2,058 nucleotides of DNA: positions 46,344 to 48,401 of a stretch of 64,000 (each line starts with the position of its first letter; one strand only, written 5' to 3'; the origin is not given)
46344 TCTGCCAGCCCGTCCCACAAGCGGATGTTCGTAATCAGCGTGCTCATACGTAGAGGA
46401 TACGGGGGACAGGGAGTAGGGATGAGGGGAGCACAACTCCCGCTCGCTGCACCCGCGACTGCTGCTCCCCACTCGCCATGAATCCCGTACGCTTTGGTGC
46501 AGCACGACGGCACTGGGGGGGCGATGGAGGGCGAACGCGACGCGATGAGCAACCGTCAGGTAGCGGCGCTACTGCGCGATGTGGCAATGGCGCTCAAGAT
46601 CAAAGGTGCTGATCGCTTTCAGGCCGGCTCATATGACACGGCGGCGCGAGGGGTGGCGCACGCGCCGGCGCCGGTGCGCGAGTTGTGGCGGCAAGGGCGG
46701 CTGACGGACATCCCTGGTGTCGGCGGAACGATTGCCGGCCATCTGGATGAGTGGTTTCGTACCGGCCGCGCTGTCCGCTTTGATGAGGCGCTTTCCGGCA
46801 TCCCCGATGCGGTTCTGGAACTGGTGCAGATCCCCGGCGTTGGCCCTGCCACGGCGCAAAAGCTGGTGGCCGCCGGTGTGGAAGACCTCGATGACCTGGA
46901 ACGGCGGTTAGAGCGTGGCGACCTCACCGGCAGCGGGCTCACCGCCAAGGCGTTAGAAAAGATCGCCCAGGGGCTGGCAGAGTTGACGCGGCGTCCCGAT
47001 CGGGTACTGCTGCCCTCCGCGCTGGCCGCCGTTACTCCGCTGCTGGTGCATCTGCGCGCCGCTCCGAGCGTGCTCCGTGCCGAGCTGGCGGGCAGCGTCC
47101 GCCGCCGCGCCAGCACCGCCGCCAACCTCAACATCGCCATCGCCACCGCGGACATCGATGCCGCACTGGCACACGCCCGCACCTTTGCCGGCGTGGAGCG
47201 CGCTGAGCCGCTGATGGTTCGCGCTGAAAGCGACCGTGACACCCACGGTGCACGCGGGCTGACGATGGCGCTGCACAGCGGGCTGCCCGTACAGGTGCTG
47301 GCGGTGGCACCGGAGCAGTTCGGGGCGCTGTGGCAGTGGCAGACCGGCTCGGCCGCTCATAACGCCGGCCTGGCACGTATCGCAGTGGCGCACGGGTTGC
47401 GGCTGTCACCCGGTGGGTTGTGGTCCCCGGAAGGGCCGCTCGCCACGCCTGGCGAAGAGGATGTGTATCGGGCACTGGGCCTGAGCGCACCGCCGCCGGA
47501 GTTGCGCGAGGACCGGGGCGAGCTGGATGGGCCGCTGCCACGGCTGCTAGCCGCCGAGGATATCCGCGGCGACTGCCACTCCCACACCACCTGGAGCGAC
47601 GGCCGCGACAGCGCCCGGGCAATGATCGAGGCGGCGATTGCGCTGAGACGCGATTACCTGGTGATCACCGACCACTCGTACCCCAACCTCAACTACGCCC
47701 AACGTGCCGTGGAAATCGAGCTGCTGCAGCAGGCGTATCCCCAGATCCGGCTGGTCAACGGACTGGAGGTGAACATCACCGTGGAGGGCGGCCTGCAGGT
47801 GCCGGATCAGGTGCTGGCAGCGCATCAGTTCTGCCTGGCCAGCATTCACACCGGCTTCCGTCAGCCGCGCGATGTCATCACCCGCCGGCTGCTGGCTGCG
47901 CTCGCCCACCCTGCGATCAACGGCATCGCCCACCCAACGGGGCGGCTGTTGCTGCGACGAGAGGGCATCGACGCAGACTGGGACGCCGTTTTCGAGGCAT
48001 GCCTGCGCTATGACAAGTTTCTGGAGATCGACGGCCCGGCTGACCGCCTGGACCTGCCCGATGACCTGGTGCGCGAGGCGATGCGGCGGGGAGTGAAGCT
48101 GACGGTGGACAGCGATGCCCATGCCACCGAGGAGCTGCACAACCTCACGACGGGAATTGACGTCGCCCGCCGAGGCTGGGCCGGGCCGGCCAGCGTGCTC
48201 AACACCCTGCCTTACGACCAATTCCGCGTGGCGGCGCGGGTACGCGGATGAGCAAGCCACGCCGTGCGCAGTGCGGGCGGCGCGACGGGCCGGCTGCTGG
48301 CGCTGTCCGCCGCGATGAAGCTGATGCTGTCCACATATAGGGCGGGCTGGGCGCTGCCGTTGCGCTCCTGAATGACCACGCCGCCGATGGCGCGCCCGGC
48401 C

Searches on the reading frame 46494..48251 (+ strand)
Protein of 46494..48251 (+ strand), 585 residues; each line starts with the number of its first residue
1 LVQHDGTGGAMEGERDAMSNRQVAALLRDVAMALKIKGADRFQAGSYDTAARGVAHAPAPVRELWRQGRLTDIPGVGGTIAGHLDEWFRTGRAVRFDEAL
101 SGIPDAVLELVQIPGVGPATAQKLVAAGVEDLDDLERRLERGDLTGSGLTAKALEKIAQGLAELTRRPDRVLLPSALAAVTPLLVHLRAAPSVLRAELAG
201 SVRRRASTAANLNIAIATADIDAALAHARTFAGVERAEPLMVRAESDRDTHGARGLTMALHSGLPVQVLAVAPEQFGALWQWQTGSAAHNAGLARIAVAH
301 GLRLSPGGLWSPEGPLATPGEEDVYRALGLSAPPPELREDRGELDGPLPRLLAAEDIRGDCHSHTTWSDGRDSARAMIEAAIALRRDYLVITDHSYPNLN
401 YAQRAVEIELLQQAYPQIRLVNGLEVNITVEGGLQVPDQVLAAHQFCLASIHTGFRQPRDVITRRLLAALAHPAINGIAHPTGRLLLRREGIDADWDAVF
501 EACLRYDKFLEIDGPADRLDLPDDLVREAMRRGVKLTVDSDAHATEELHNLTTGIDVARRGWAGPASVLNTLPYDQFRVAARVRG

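Call 89: search_protein_families(library=pfam, proteins=[window:46494-48251:+], max_evalue=0.001)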
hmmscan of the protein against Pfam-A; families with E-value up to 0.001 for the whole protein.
window:46494-48251:+ (585 aa): 9 families
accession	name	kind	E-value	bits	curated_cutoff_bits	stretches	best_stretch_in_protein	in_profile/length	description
PF14716.13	HHH_8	-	1e-14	55.1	30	1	18-92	1-72/73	Helix-hairpin-helix domain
PF14791.11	DNA_pol_B_thumb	-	8.4e-12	45.2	25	1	281-339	3-63/63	DNA polymerase beta thumb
PF10391.15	DNA_pol_lambd_f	-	2.1e-08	34.3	29.8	1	109-145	2-37/51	Fingers domain of DNA polymerase lambda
PF14520.12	HHH_5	-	3.6e-08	34.2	27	1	108-161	2-55/57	Helix-hairpin-helix domain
PF02811.25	PHP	-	1.3e-07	32.5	26.4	1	360-508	1-150/164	PHP domain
PF00633.29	HHH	-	1.2e-05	25.4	24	0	103-125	6-28/30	Helix-hairpin-helix motif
PF11731.14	Cdd1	-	9.7e-05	22.9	25.5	0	106-138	4-36/86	Pathogenicity locus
PF11798.14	IMS_HHH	-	0.00058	20.4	24.4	0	110-129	13-32/32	IMS family HHH motif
PF21999.2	IMS_HHH_1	-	0.00084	20.2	27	0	112-137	2-27/53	DNA polymerase-iota, thumb domain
